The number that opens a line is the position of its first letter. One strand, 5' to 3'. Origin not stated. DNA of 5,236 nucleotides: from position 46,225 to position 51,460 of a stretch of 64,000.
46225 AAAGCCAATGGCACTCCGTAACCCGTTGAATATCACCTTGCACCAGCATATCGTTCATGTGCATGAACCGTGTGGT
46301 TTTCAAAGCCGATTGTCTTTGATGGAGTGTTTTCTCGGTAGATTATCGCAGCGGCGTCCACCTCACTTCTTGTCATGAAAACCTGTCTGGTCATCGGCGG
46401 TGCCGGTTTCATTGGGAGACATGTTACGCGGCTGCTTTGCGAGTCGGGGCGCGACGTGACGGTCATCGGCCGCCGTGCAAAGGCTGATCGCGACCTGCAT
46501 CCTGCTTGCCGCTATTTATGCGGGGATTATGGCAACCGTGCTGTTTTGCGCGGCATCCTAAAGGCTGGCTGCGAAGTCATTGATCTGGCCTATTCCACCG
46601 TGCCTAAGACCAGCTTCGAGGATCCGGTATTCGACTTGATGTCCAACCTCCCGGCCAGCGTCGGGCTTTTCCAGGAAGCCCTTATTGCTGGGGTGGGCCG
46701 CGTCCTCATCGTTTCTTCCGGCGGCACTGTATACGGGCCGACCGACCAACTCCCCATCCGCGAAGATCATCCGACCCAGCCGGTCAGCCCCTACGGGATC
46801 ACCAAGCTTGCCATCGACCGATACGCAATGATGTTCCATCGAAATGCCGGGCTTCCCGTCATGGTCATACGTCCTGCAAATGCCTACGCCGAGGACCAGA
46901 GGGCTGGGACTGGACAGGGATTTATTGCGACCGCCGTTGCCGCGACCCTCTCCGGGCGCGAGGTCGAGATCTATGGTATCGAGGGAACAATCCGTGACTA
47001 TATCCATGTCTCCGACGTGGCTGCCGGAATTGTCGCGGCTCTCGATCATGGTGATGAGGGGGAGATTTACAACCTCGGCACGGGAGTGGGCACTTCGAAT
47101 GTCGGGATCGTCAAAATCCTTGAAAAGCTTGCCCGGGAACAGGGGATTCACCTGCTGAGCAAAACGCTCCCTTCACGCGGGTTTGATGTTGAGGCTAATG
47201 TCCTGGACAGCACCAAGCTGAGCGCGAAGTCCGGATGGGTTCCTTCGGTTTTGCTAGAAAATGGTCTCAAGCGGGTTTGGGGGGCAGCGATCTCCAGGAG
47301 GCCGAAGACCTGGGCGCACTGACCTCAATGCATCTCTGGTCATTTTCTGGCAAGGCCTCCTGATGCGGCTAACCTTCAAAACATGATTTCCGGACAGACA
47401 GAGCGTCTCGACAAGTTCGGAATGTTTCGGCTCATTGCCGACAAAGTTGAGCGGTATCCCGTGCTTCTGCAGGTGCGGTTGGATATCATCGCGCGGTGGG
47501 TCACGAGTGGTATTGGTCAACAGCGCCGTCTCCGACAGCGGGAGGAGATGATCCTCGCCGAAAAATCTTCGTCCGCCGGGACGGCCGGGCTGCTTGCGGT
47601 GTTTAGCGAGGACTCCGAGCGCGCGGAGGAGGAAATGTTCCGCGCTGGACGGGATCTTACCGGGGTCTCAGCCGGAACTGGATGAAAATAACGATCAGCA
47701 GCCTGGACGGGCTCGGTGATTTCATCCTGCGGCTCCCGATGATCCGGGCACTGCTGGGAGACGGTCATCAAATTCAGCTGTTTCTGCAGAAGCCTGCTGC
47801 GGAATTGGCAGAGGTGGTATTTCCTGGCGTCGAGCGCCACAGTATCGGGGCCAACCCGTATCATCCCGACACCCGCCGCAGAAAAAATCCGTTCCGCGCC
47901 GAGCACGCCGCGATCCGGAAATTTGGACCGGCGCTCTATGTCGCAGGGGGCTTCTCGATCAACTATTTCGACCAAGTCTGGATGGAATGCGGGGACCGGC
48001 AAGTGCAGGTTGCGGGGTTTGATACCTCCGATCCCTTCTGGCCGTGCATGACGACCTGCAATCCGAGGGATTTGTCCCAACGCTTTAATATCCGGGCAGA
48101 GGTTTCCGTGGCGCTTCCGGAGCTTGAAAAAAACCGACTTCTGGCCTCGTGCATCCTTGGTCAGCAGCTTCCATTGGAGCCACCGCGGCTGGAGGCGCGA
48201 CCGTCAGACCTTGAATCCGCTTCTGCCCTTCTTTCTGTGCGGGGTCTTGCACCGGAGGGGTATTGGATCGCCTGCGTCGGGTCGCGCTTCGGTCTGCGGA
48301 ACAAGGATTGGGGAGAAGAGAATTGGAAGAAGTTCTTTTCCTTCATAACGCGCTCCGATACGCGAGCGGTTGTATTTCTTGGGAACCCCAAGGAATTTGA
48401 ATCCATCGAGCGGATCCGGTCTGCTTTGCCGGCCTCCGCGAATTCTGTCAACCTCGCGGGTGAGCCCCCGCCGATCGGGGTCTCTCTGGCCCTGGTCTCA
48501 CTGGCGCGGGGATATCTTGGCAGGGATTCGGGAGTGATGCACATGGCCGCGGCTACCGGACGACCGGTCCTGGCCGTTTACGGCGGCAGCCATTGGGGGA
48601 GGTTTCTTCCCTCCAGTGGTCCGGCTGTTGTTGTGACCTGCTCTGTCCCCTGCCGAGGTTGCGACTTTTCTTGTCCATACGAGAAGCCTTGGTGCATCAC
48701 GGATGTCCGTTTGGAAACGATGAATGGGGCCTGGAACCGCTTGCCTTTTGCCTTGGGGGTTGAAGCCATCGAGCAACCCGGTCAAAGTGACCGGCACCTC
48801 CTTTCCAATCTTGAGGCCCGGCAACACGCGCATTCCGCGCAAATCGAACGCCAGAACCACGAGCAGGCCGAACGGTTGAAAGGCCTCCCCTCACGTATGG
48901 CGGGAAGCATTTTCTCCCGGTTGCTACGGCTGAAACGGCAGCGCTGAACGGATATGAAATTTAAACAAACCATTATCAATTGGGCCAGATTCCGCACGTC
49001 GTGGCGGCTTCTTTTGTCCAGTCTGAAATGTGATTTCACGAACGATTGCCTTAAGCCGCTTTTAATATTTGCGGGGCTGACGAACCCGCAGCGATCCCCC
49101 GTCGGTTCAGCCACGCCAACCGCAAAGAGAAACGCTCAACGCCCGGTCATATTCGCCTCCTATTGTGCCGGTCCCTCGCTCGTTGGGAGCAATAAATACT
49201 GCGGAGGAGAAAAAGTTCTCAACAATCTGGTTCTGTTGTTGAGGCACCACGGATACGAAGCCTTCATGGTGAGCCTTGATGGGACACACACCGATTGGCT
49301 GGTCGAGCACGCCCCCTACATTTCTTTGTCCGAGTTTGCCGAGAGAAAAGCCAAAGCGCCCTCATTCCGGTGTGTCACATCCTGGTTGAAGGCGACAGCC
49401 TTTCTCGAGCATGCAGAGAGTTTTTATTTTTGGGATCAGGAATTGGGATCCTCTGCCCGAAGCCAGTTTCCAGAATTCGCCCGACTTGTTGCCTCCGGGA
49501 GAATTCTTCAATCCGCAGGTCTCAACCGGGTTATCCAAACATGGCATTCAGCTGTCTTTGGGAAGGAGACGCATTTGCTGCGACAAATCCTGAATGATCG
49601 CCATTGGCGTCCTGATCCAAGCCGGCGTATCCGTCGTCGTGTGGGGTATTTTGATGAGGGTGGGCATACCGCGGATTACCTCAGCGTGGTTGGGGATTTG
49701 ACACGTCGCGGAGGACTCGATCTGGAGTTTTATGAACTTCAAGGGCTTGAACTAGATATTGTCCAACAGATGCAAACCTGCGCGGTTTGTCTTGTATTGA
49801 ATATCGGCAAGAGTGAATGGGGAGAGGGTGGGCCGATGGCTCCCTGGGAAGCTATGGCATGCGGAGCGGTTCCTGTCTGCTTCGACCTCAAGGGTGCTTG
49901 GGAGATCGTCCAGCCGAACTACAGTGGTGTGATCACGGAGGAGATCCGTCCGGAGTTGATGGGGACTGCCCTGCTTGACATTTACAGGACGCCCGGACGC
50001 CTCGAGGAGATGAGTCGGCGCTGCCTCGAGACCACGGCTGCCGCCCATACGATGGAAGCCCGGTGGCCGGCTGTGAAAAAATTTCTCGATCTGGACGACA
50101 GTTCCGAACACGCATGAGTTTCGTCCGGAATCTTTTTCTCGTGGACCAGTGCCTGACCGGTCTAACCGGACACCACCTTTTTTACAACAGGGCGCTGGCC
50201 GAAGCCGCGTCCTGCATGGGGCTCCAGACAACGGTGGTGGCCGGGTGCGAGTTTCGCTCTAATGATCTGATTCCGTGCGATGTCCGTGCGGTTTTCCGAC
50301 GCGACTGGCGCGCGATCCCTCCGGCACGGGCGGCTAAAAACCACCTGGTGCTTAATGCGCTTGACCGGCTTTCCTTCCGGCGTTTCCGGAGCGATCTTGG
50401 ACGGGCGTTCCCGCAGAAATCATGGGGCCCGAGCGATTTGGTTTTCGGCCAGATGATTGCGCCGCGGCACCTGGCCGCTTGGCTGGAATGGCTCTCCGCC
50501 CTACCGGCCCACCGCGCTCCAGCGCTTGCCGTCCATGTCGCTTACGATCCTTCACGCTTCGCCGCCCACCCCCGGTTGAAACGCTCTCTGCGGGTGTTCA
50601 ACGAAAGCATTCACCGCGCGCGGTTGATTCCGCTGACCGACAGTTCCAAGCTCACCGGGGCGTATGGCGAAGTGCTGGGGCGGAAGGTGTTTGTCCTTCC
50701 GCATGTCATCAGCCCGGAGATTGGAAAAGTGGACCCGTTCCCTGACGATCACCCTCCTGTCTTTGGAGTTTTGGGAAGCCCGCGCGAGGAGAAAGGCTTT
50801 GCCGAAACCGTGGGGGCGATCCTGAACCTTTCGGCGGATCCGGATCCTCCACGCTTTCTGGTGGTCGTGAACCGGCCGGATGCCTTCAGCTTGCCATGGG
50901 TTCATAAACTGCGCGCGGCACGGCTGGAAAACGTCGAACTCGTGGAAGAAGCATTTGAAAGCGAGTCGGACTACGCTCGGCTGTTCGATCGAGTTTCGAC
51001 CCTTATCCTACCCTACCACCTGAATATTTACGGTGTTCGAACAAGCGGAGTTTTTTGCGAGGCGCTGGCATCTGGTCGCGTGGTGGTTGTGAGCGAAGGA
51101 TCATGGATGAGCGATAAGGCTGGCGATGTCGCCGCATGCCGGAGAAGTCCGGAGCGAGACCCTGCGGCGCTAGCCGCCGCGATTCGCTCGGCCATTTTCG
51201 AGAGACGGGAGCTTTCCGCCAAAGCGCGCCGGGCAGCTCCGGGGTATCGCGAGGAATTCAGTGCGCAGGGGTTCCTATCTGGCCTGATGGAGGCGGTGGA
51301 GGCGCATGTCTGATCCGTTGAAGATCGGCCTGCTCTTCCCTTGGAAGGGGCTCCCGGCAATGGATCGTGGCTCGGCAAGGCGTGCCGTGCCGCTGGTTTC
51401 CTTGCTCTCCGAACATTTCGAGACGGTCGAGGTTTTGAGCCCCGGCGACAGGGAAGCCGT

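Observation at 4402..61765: Recurrent module: polyprenyl-phosphate-type GT2 + SAM methyltransferase + GT-C-like membrane protein, with seven GT-C-like proteins in one locus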

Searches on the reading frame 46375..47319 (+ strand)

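Call 7: search_protein_families(library=pfam, proteins=[window:46375-47319:+], max_evalue=0.001)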
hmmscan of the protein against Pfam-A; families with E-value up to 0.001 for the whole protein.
window:46375-47319:+ (315 aa): 6 families
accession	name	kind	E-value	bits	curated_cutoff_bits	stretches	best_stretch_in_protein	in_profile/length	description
PF01370.27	Epimerase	-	3.5e-44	151.5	20.9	1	5-235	2-240/240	NAD dependent epimerase/dehydratase family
PF16363.11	GDP_Man_Dehyd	-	3.4e-35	122.5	27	1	5-300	1-331/332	GDP-mannose 4,6 dehydratase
PF13460.12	NAD_binding_10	-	2.4e-08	34.5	27.2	1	8-175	1-151/184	NAD(P)H-binding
PF04321.23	RmlD_sub_bind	-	7.1e-07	29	27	1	4-231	3-209/287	RmlD substrate binding domain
PF01073.25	3Beta_HSD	-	0.00013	21.5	22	1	5-223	1-229/280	3-beta hydroxysteroid dehydrogenase/isomerase family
PF08659.16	KR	-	0.00081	19.8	22.6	0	3-41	2-41/180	KR domain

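Call 79: search_protein_families(library=ncbifam, proteins=[window:46375-47319:+], max_evalue=0.00001)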
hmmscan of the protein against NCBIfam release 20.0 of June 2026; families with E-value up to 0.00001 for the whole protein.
window:46375-47319:+ (315 aa): 16 families
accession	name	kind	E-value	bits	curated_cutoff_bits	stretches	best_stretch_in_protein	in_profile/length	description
TIGR01179.1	galE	equivalog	7.3e-35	120.4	262.3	1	4-302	2-322/332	UDP-glucose 4-epimerase GalE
TIGR01181.1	dTDP_gluc_dehyt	equivalog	4.8e-31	108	365.1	1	4-300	2-306/321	dTDP-glucose 4,6-dehydratase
TIGR04180.1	EDH_00030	hypoth_equivalog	1.1e-29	103.4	475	1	5-291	2-295/297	NAD-dependent 4,6-dehydratase LegB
TIGR03466.1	HpnA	hypoth_equivalog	2.2e-22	79.4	367.65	1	3-268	2-258/327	hopanoid-associated sugar epimerase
NF007956.0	PRK10675.1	subfamily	6.5e-22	78.1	394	1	4-312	3-335/338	UDP-glucose 4-epimerase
NF007490.0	PRK10084.1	subfamily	5.9e-18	65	649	1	129-301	156-330/361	dTDP-glucose 4,6-dehydratase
NF007582.0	PRK10217.1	equivalog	8.3e-18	64.6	698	1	129-300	149-326/355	dTDP-glucose 4,6-dehydratase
TIGR02197.1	heptose_epim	equivalog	1.2e-17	64.1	274.6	1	5-258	2-266/316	ADP-glyceromanno-heptose 6-epimerase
NF047922.1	GDPFucSynFcl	equivalog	1.3e-11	44.5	500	1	87-304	77-300/308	GDP-L-fucose synthase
NF008360.0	PRK11150.1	equivalog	2.2e-09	36.9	452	1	5-245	3-246/310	ADP-glyceromanno-heptose 6-epimerase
NF011728.1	PRK15181.1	equivalog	8.7e-09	34.8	760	1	72-246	99-275/348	Vi polysaccharide biosynthesis UDP-N-acetylglucosaminuronic acid C-4 epimerase TviC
NF043036.1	ErythonDh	equivalog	6.3e-07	28.9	325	1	4-150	3-159/321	D-erythronate dehydrogenase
NF058621.1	DiazavRedAvaA7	equivalog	1.1e-06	28.5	400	1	4-229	3-225/304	3-diazoavenalumate denitrifying reductase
NF052578.1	StrlDmthSdmBMthl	equivalog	1.4e-06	28.3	600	1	3-253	2-245/328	sterol demethylase protein SdmB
TIGR01777.1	yfcH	hypoth_equivalog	2e-06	27.6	207.35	0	5-134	2-129/292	TIGR01777 family oxidoreductase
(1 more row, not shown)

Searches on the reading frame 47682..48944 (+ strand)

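Call 7: search_protein_families(library=pfam, proteins=[window:47682-48944:+], max_evalue=0.001)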
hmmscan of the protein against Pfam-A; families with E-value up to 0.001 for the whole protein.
window:47682-48944:+ (421 aa): 1 family
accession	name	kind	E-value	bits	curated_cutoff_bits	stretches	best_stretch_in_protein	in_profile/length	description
PF01075.23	Glyco_transf_9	-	7.1e-19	68.5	22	1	144-324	61-233/247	Glycosyltransferase family 9 (heptosyltransferase)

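Call 79: search_protein_families(library=ncbifam, proteins=[window:47682-48944:+], max_evalue=0.00001)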
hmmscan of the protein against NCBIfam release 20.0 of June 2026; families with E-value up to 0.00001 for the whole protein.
window:47682-48944:+ (421 aa): 4 families
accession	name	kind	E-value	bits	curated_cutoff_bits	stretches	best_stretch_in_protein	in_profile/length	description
TIGR02195.1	heptsyl_trn_II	equivalog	1.2e-17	64.1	134.6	1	160-352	142-335/339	lipopolysaccharide heptosyltransferase II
TIGR02193.1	heptsyl_trn_I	equivalog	7.6e-11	41.8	185.3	1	136-316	128-297/320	lipopolysaccharide heptosyltransferase I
NF008162.0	PRK10916.1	equivalog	1.8e-09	37.3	569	1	164-306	154-293/348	ADP-heptose--LPS heptosyltransferase RfaF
TIGR02201.1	heptsyl_trn_III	equivalog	1.5e-06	27.6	170.2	1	152-310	142-296/344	putative lipopolysaccharide heptosyltransferase III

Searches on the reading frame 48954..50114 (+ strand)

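Call 7: search_protein_families(library=pfam, proteins=[window:48954-50114:+], max_evalue=0.001)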
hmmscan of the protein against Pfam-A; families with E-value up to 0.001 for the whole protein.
window:48954-50114:+ (387 aa): 2 families
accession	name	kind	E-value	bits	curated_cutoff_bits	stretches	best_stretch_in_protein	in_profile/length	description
PF00534.26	Glycos_transf_1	-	4e-08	33.4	26.4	1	286-354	99-166/172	Glycosyl transferases group 1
PF13692.12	Glyco_trans_1_4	-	2.3e-05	25.1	27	1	268-344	69-140/142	Glycosyl transferases group 1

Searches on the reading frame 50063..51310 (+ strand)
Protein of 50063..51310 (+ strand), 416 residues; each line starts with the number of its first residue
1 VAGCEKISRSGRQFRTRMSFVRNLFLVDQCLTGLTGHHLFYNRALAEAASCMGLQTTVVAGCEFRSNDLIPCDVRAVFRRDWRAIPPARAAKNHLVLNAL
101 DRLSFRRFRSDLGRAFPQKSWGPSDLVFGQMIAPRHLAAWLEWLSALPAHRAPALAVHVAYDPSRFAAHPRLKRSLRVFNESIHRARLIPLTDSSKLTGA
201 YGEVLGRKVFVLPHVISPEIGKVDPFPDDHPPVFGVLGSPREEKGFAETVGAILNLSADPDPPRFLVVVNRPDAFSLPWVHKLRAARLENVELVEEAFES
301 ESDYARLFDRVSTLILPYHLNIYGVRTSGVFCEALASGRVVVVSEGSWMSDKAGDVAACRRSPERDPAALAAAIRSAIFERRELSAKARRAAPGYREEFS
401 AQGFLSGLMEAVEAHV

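Call 7: search_protein_families(library=pfam, proteins=[window:50063-51310:+], max_evalue=0.001)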
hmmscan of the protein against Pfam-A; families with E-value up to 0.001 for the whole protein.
window:50063-51310:+ (416 aa): 1 family
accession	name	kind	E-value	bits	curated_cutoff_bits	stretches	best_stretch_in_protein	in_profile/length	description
PF13692.12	Glyco_trans_1_4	-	9.7e-06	26.3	27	1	232-376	2-138/142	Glycosyl transferases group 1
